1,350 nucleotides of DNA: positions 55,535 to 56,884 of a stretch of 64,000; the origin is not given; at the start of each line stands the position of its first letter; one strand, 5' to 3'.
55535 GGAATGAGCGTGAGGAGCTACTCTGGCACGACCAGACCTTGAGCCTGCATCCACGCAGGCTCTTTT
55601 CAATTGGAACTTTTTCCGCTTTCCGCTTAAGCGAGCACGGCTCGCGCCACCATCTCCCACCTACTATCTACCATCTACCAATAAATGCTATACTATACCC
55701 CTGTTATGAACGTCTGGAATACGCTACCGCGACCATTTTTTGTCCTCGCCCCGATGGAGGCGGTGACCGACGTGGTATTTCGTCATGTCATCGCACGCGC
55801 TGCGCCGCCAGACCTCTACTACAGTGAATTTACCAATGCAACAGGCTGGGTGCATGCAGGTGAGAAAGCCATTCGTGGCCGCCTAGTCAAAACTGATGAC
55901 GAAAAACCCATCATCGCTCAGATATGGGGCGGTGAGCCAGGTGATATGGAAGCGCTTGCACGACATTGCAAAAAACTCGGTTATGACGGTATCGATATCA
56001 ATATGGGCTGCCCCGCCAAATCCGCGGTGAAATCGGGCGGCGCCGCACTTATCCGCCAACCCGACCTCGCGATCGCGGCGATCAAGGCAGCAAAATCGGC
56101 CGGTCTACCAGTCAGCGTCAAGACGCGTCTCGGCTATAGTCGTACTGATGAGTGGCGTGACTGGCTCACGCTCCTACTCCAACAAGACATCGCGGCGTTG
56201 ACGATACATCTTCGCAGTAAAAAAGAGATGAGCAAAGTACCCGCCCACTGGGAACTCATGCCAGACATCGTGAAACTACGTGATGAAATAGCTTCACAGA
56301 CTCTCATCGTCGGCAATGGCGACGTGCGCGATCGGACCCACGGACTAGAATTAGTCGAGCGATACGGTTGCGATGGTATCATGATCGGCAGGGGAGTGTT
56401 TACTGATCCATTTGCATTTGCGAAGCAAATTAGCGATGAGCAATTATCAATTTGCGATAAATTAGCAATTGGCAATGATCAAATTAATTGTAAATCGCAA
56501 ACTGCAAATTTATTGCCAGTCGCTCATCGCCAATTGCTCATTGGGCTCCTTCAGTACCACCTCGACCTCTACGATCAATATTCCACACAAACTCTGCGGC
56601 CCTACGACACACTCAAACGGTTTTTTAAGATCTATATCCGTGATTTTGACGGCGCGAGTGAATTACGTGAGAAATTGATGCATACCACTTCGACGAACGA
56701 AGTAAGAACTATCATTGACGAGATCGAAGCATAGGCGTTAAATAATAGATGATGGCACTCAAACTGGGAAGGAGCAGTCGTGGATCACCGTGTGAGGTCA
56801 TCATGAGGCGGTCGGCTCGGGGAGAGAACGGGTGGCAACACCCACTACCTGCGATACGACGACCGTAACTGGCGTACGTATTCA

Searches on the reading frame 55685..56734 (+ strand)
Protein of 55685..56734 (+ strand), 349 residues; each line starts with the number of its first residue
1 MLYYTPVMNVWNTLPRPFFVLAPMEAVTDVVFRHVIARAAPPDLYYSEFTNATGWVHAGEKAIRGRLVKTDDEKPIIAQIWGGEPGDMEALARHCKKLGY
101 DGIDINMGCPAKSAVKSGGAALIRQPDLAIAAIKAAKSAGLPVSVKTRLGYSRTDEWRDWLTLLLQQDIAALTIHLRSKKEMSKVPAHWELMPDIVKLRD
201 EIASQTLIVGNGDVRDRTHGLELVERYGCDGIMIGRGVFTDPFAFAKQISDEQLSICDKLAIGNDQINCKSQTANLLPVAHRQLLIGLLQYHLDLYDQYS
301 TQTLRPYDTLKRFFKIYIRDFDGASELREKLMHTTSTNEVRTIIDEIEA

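Call 20: search_protein_families(library=pfam, max_evalue=0.00001, proteins=[window:55685-56734:+])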
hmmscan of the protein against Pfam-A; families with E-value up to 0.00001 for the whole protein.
window:55685-56734:+ (349 aa): 1 family
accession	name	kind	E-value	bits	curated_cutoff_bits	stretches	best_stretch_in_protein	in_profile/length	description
PF01207.24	Dus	-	4.6e-49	167.6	20.4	1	21-335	2-293/311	Dihydrouridine synthase (Dus)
